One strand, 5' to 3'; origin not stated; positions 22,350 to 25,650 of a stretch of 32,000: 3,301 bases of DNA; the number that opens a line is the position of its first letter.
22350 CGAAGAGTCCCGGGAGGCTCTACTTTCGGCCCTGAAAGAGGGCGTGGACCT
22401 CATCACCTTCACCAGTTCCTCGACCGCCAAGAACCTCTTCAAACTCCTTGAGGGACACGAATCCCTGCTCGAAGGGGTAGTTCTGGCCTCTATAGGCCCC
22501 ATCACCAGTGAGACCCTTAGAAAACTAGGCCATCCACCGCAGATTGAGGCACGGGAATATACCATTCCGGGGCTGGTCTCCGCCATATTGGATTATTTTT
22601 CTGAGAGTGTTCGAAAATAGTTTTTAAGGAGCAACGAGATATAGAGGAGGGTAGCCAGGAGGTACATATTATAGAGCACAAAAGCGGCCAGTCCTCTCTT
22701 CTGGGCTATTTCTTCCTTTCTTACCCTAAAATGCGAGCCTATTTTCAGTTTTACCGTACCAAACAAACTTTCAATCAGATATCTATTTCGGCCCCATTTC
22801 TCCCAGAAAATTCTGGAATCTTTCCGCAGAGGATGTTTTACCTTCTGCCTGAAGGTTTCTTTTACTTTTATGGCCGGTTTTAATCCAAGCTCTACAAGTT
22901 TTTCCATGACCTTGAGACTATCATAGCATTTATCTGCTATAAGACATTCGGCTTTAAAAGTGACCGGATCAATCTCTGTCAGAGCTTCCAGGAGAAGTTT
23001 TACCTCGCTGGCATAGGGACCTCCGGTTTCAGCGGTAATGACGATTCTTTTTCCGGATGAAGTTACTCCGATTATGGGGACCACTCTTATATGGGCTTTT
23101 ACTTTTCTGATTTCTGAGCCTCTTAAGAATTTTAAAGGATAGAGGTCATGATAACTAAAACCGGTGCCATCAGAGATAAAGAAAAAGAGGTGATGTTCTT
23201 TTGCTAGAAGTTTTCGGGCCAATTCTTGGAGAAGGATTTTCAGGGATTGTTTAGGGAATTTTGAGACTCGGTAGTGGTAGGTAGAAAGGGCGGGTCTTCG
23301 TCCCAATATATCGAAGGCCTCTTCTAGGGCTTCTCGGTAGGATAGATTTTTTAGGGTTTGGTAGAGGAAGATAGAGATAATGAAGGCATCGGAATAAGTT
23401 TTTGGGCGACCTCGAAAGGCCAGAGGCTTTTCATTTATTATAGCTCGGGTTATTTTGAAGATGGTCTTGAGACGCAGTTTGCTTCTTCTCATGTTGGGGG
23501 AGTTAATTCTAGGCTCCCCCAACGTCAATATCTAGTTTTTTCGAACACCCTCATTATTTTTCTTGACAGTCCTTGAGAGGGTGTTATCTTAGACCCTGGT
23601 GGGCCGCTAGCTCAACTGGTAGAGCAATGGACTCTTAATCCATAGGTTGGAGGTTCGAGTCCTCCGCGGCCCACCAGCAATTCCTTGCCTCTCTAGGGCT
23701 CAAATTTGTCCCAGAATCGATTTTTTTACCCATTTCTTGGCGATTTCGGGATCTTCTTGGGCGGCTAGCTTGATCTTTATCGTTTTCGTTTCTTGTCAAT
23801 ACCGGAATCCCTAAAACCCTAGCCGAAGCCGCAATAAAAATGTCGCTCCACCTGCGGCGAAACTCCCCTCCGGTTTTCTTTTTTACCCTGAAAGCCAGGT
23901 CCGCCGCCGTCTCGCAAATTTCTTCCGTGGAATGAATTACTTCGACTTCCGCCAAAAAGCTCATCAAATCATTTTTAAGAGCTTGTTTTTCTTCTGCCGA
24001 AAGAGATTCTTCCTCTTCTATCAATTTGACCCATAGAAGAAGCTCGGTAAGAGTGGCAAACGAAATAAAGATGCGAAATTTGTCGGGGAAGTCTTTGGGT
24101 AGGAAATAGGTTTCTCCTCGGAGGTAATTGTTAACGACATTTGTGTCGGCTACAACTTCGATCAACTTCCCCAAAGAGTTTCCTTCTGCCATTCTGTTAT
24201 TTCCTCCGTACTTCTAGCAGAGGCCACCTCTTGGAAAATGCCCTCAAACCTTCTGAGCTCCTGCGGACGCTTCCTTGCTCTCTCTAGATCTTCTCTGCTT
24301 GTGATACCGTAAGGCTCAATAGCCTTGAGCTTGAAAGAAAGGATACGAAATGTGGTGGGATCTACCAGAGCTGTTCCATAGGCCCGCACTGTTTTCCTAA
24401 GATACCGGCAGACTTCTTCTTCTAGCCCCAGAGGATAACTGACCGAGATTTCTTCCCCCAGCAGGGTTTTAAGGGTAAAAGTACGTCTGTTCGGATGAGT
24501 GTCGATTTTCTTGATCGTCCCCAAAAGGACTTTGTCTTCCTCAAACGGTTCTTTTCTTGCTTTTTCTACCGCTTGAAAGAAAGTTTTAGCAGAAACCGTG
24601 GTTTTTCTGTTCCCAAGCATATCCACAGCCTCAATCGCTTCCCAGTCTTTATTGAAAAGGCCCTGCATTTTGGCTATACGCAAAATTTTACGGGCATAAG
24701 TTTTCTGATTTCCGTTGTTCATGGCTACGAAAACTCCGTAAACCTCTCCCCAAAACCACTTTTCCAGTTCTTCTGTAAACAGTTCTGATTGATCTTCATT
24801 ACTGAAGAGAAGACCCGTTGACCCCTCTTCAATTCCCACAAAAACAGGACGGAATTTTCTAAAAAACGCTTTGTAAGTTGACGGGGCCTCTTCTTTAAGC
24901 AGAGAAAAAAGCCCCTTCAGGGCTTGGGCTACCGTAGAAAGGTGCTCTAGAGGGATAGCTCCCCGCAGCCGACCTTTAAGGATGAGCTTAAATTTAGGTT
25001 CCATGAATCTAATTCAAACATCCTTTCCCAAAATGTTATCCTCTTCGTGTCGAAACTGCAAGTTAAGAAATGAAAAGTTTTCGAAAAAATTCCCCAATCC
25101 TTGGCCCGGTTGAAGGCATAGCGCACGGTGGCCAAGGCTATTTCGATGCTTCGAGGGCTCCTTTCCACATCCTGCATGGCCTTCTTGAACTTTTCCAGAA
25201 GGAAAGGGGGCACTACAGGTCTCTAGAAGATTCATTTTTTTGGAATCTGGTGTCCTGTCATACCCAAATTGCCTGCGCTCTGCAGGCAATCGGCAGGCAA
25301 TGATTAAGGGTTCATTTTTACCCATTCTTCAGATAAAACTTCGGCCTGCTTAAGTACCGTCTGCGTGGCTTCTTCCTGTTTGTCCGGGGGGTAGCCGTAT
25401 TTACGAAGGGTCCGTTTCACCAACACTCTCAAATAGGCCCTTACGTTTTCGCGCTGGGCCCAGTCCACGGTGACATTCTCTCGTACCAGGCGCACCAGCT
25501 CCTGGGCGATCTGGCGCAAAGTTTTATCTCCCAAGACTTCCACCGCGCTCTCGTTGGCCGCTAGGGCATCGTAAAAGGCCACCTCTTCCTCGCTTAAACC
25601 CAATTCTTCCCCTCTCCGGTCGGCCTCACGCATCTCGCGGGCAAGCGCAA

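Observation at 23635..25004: Non-canonical PIN module: 280-aa unknown protein overlapping a VapC-like PIN gene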

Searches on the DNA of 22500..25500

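Call 93: search_rna_families(source=window, start=22500, end=25500, threshold=evalue, max_evalue=1)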
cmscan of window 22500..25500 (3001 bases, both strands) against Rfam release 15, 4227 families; matches with E-value up to 1: 3.
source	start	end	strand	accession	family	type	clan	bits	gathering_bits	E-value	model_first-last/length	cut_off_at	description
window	23601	23673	+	RF00005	tRNA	Gene; tRNA;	CL00001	74.6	29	8.2e-16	1-71/71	no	tRNA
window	23601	23674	-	RF04354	Plastid-ycf2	Cis-reg;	-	26.1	65.7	0.02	1-75/75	no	Plastid-ycf2 5UTR RNA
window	25344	25438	-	RF00162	SAM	Cis-reg; riboswitch;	CL00012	20.5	44.4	0.31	1-108/108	no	SAM riboswitch aptamer (S box leader)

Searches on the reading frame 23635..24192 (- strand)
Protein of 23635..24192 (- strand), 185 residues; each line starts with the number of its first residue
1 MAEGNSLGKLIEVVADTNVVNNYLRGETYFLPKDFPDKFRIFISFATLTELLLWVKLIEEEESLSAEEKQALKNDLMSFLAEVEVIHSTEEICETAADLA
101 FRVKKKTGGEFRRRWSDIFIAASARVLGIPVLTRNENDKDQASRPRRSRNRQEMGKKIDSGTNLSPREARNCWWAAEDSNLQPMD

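Call 4: search_protein_families(library=pfam, proteins=[window:23635-24192:-], max_evalue=1)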
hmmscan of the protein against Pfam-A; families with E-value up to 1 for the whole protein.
window:23635-24192:- (185 aa): 2 families
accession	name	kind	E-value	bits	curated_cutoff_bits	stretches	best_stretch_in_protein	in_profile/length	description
PF01850.27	PIN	-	7e-10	40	23.6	1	13-137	1-113/120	PIN domain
PF14367.12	DUF4411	-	0.1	12.8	23.5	1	16-143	4-130/159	Domain of unknown function (DUF4411)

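Call 5: search_protein_families(library=ncbifam, proteins=[window:23635-24192:-], max_evalue=1)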
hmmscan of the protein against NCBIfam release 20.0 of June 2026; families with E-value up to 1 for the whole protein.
window:23635-24192:- (185 aa): 3 families
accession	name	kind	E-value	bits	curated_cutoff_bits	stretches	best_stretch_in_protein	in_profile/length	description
NF047863.1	VapCLeptosp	equivalog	0.0017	18.7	140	1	16-138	4-117/130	type II toxin-antitoxin system tRNA(fMet)-specific endonuclease VapC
NF047959.1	TA_toxin_VapC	equivalog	0.027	14.6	80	1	64-136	43-114/125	type II toxin-antitoxin system VapC family toxin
NF008510.0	PRK11427.1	equivalog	0.1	11.1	821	1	42-157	546-659/683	multidrug efflux transporter permease subunit MdtO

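Call 6: search_protein_families(library=padloc, proteins=[window:23635-24192:-], max_evalue=1)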
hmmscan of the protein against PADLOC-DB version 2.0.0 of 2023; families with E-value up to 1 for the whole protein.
window:23635-24192:- (185 aa): 0 families

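Call 59: search_solved_structures(query=A4, max_evalue=1, show_alignments=2)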
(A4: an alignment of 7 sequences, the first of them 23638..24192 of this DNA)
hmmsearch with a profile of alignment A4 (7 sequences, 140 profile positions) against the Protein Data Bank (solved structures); distinct sequences matched with E-value up to 1: 20.
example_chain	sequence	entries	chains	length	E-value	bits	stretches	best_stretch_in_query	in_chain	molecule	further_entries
6nkl_A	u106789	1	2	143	1.2e-14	57.7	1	5-133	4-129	Ribonuclease VapC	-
3zvk_A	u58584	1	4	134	2.5e-09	40.5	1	5-134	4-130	TOXIN OF TOXIN-ANTITOXIN SYSTEM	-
3tnd_A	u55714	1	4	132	1.9e-07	34.3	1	1-128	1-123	tRNA(fMet)-specific endonuclease VapC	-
6sd6_C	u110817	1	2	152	3.4e-07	33.5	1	1-128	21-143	tRNA(fMet)-specific endonuclease VapC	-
6ifc_A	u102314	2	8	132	2.3e-06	30.8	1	1-129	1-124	tRNA(fMet)-specific endonuclease VapC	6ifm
5ecd_A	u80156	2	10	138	2.8e-06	30.5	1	4-128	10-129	tRNA(fMet)-specific endonuclease VapC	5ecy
9h6a_A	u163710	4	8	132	3.2e-06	30.4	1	1-128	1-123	tRNA(fMet)-specific endonuclease VapC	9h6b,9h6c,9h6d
5ed0_A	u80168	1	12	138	3.2e-06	30.4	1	4-128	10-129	tRNA(fMet)-specific endonuclease VapC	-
5ecw_A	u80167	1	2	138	6.5e-06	29.4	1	5-128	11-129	tRNA(fMet)-specific endonuclease VapC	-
7by2_B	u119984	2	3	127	2.9e-05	27.3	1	68-128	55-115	Ribonuclease VapC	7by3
3dbo_B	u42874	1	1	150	0.00013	25.2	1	31-124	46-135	Uncharacterized protein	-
2h1c_A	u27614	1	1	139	0.00046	23.4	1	4-125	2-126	Trafficking protein B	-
2h1o_A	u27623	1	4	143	0.0018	21.5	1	4-125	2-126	Trafficking protein B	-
2bsq_A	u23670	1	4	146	0.0019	21.4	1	4-125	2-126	TRAFFICKING PROTEIN B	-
5k8j_B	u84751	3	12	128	0.0034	20.6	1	5-133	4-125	Ribonuclease VapC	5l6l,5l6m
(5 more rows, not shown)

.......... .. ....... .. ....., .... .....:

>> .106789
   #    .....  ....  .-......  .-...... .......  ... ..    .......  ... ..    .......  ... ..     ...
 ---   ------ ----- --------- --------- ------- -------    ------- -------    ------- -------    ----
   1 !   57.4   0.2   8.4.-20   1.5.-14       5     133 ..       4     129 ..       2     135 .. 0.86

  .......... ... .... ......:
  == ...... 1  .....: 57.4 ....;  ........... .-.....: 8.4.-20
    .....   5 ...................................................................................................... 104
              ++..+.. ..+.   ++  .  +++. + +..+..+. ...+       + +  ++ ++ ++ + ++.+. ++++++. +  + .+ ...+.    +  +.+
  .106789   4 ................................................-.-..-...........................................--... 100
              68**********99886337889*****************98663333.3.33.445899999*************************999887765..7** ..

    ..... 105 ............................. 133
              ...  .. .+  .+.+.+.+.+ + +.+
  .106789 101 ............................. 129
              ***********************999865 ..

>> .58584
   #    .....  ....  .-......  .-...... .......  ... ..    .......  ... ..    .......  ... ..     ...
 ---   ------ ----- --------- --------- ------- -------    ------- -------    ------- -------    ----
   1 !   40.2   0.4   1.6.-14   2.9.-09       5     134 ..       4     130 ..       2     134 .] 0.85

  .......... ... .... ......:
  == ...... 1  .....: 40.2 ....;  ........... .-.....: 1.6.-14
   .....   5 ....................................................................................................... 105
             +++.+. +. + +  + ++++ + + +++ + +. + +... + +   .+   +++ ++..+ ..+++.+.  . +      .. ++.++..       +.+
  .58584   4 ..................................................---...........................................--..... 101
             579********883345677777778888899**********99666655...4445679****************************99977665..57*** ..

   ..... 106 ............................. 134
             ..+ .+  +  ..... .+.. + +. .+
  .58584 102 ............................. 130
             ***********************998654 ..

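Call 75: search_protein_families(library=phrogs, proteins=[window:23638-24192:-], max_evalue=1)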
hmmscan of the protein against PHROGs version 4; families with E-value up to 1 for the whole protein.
window:23638-24192:- (185 aa): 4 families
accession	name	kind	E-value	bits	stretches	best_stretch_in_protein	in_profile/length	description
phrog_31699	-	unknown function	0.098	13.7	1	104-131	16-43/61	-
phrog_38870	-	unknown function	0.19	12.7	1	164-174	19-29/38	-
phrog_20067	-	unknown function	0.23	12.6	1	142-177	6-41/116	-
phrog_13721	-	unknown function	0.32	12.4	1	16-138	7-122/136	-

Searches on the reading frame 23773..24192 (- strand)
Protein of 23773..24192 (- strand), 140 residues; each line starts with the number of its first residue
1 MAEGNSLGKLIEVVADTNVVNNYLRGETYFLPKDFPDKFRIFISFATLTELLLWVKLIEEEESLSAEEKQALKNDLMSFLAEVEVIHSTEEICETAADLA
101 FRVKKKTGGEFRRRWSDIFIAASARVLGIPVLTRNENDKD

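Call 58: find_homologous_proteins(query=window:23773-24192:-, max_evalue=0.001)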
Query window:23773-24192:- (140 aa): 2 proteins with E <= 0.001 among 78 candidates.
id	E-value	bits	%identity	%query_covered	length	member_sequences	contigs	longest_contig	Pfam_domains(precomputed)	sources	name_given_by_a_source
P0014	7.0e-84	296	100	100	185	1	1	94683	PF01850.28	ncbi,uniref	ncbi:type II toxin-antitoxin system VapC family toxin [Thermosulfurimonas dismutans]|uniref:type II 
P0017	4.0e-46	174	63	98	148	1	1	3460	PF01850.28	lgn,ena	-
